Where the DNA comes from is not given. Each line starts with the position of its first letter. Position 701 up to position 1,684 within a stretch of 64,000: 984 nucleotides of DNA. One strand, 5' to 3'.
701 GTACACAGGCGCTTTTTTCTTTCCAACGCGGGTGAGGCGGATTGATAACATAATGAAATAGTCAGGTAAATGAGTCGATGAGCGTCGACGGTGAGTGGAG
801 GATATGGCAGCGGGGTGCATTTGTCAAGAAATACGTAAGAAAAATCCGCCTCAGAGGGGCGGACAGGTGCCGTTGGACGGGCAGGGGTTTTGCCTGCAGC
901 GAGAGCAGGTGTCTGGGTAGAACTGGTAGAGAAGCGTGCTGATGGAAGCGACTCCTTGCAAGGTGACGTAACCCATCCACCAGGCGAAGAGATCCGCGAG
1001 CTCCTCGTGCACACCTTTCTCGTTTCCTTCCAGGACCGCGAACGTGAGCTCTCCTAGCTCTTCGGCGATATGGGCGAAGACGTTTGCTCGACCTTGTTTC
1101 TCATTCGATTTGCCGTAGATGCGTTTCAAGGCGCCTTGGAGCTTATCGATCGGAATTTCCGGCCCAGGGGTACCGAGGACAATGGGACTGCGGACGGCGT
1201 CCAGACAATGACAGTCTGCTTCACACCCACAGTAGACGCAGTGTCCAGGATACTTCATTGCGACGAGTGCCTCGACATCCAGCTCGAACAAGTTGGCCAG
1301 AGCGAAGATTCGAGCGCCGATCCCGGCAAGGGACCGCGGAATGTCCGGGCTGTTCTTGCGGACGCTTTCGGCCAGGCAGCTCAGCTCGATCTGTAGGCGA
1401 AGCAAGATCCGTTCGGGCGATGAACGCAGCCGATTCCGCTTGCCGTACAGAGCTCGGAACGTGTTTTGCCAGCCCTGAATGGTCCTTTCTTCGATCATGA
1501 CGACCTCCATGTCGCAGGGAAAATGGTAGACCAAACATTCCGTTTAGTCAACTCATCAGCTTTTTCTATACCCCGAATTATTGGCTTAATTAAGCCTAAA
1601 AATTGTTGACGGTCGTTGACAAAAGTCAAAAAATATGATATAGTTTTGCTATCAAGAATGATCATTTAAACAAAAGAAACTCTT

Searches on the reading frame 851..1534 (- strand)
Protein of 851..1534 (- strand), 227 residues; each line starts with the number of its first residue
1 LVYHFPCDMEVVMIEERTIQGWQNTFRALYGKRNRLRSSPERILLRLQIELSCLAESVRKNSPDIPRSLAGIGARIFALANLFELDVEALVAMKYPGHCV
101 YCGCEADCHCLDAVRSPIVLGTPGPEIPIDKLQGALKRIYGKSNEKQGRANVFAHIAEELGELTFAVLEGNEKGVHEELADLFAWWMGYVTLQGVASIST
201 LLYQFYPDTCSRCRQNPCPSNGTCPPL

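Call 9: search_protein_families(library=pfam, proteins=[window:851-1534:-], max_evalue=1)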
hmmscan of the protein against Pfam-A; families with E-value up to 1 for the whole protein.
window:851-1534:- (227 aa): 3 families
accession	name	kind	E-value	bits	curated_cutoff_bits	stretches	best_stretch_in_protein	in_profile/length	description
PF01503.22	PRA-PH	-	3.7e-05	24.5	21.3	1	139-195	19-73/86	Phosphoribosyl-ATP pyrophosphohydrolase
PF03819.22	MazG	-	0.00016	22.3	22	1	150-190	4-44/74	MazG nucleotide pyrophosphohydrolase domain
PF03137.26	OATP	-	0.046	12.4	25.8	1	182-211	213-242/545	Organic Anion Transporter Polypeptide (OATP) family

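Call 20: find_homologous_proteins(query=window:851-1498:-, max_evalue=0.001)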
Query window:851-1498:- (215 aa): 7 proteins with E <= 0.001 among 304 candidates.
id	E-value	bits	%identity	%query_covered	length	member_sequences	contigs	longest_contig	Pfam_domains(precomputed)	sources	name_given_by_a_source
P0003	8.9e-145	498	100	100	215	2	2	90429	-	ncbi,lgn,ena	ncbi:MAG: hypothetical protein AAB431_02820 [Patescibacteria group bacterium]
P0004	4.9e-90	319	66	100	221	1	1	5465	PF03819.23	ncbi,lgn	-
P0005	8.3e-78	279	58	100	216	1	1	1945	PF03819.23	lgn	-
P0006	3.6e-60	221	51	98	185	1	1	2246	-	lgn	-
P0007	1.2e-16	79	29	95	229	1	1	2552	PF03819.23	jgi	jgi:NTP pyrophosphatase (non-canonical NTP hydrolase)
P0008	1.9e-15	75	27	93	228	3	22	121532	-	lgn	-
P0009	1.6e-13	68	25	91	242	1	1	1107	-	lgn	-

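Call 21: find_encoding_contigs(protein=P0004, flank=10000)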
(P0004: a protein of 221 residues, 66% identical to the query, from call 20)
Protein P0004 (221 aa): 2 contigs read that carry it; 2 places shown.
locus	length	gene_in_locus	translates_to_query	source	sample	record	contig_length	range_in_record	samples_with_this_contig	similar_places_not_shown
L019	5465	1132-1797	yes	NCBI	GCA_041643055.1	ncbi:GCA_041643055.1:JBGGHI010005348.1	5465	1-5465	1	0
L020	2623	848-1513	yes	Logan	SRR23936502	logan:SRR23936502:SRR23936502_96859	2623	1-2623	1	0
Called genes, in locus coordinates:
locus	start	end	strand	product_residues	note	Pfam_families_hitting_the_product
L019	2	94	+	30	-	?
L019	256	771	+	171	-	-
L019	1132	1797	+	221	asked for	PF03819:MazG (weak)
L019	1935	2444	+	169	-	PF00886:Ribosomal_S16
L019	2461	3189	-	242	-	PF01746:tRNA_m1G_MT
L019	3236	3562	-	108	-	PF01541:GIY-YIG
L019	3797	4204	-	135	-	PF13083:KH_KhpA-B, PF07650:KH_2 (weak)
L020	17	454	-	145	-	-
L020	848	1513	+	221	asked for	PF03819:MazG (weak)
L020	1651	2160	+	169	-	PF00886:Ribosomal_S16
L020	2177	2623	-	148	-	?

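Call 22: find_encoding_contigs(protein=P0005, flank=10000)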
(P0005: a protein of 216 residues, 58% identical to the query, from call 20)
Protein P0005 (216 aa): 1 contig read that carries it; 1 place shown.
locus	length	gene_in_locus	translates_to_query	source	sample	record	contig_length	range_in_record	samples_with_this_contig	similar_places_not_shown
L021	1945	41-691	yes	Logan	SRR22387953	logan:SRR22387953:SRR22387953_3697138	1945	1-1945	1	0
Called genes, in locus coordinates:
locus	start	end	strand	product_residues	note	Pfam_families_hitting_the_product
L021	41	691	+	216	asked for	PF03819:MazG (weak)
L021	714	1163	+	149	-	-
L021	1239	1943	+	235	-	?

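Call 23: find_encoding_contigs(protein=P0006, flank=10000)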
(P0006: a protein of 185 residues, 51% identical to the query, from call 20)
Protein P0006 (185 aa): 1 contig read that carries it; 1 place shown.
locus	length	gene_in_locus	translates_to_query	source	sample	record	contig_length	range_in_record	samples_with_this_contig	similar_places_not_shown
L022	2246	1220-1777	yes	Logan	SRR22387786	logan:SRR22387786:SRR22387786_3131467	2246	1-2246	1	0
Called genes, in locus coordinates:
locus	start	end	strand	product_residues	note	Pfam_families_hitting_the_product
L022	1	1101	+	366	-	?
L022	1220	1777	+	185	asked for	-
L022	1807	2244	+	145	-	?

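Call 37: find_encoding_contigs(protein=P0008, flank=6000, max_places=6)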
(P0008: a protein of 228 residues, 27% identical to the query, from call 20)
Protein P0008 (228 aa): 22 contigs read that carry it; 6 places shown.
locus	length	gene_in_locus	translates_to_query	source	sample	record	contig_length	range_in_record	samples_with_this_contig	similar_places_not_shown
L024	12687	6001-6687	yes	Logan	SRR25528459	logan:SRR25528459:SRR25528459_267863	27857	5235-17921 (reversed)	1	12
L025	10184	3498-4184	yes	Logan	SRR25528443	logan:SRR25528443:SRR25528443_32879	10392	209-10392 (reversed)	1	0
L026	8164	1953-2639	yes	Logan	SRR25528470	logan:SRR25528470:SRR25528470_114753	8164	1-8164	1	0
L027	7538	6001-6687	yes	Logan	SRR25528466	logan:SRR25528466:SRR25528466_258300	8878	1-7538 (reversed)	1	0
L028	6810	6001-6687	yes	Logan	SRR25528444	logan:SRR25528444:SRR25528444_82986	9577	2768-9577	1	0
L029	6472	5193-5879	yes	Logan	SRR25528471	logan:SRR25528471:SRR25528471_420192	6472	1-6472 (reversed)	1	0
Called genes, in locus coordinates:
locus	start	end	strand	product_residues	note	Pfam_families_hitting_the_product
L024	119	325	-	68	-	-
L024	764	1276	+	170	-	-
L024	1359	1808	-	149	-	-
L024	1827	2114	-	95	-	-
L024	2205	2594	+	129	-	PF22769:DCD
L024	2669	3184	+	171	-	PF22769:DCD, PF00692:dUTPase (weak)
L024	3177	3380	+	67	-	-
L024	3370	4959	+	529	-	PF04208:MtrA, PF00303:Thymidylat_synt, PF14251:PterinBD-DUF4346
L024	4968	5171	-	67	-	-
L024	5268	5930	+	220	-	PF02223:Thymidylate_kin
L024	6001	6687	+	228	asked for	-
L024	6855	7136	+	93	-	-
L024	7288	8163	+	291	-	PF00318:Ribosomal_S2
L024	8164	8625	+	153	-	PF00889:EF_TS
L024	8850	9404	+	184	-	PF01765:RRF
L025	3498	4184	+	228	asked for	-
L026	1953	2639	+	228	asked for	-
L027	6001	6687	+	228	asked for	-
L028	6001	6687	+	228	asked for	-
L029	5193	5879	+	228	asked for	-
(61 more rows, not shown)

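Call 48: search_protein_families(library=phrogs, proteins=[L019:301-738:-, window:851-1498:-], max_evalue=1)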
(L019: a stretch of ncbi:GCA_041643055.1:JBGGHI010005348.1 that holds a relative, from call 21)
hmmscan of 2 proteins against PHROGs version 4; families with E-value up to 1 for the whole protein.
L019:301-738:- (145 aa): 1 family
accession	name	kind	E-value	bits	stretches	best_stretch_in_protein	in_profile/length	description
phrog_5518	-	unknown function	0.15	13.5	1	117-145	43-71/75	-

window:851-1498:- (215 aa): 3 families
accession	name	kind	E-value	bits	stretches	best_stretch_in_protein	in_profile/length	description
phrog_5164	-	unknown function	0.042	15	1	132-175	8-51/91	-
phrog_2118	-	DNA, RNA and nucleotide metabolism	0.17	12.4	1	78-95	170-187/301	HNH endonuclease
phrog_1247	-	other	0.25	11.3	1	138-171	150-186/444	MazG-like pyrophosphatase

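Call 49: search_protein_families(library=ncbifam, proteins=[L019:301-738:-, window:851-1498:-], max_evalue=1)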
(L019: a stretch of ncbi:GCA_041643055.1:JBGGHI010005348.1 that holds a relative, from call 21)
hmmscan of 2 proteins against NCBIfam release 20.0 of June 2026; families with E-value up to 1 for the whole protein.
L019:301-738:- (145 aa): 1 family
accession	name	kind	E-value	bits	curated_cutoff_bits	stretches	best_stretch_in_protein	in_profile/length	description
NF008630.0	PRK11618.1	equivalog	0.0057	15.9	363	1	71-131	208-271/331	galactofuranose ABC transporter, permease protein YjfF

window:851-1498:- (215 aa): 3 families
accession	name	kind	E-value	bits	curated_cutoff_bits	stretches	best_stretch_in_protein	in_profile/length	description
TIGR03188.1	histidine_hisI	equivalog_domain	0.00021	21.5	42.7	1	128-183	20-75/84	phosphoribosyl-ATP diphosphatase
TIGR00805.1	oat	subfamily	0.057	11.4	280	1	172-199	258-285/639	OAT family organic anion transporter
NF007113.1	PRK09562.1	equivalog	0.12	12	208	1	134-171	24-61/251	nucleoside triphosphate pyrophosphohydrolase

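Call 58: find_encoding_contigs(protein=P0003, flank=6000, max_places=10)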
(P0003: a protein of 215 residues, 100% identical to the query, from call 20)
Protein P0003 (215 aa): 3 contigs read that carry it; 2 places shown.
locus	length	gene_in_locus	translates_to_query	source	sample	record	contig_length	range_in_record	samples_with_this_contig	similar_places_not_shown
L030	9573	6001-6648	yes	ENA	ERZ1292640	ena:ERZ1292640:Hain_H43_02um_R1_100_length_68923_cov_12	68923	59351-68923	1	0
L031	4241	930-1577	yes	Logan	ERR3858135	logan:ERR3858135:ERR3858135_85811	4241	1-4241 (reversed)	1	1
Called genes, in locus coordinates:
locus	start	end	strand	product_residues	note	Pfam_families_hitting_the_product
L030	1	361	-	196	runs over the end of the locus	PF00574:CLP_protease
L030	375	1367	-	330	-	PF01368:DHH, PF02272:DHHA1 (weak)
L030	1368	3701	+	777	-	PF02463:SMC_N, PF13175:AAA_15, PF13476:AAA_23, PF13304:AAA_21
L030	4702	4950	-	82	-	-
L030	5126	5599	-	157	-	-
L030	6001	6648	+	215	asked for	-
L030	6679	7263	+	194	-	PF00886:Ribosomal_S16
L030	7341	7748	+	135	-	-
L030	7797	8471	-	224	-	PF01746:tRNA_m1G_MT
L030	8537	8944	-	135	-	PF13083:KH_KhpA-B, PF07650:KH_2 (weak)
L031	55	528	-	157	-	-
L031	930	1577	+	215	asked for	-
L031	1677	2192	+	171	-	PF00886:Ribosomal_S16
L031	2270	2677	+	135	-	-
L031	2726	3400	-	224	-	PF01746:tRNA_m1G_MT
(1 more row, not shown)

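Call 71: search_protein_families(library=pfam, proteins=[L022:1-1101:+, L022:1807-2244:+, L021:714-1163:+, L021:1239-1943:+, L019:3236-3562:-], max_evalue=0.001)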
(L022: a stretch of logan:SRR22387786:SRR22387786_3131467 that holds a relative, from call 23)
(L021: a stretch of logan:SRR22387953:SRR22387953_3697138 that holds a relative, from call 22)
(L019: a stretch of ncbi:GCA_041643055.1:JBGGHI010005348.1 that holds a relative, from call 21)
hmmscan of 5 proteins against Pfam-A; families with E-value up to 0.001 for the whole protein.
L022:1-1101:+ (366 aa): 3 families
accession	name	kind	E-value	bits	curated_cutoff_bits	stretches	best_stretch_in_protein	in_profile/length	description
PF10996.14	Beta-Casp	-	1e-37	129.7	27.7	1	155-280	1-120/120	Beta-Casp domain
PF07521.17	RMMBL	-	2.4e-08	34.3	21.6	1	294-358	2-63/63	Zn-dependent metallo-hydrolase RNA specificity domain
PF16661.11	Lactamase_B_6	-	0.00051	19.9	27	1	3-90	74-162/193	Metallo-beta-lactamase superfamily domain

L022:1807-2244:+ (145 aa): 1 family
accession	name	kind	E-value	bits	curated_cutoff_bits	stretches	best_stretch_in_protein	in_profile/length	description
PF00300.27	His_Phos_1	-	0.00056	20.1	21.7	0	15-68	23-77/194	Histidine phosphatase superfamily (branch 1)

L021:714-1163:+ (149 aa): 0 families

L021:1239-1943:+ (235 aa): 5 families
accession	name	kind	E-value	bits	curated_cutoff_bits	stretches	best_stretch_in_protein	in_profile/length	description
PF00009.33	GTP_EFTU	-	1.8e-58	197.7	26.5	1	5-179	2-188/188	Elongation factor Tu GTP binding domain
PF22042.2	EF-G_D2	-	2.1e-05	24.9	27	1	189-224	3-38/84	Elongation factor G domain 2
PF03144.31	GTP_EFTU_D2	-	5.3e-05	24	30.3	1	202-230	1-31/73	Elongation factor Tu domain 2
PF01926.29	MMR_HSR1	-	7.4e-05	23.3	21.9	1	12-129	5-113/113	50S ribosome-binding GTPase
PF03193.22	RsgA_GTPase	-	0.00039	20.7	30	0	90-177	21-108/174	RsgA GTPase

L019:3236-3562:- (108 aa): 2 families
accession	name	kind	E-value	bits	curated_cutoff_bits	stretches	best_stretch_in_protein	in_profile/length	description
PF01541.30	GIY-YIG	-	2.4e-16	60.2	22.6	1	18-92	2-78/78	GIY-YIG catalytic domain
PF10544.15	T5orf172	-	0.00033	21.5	20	1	19-84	2-69/101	T5orf172 domain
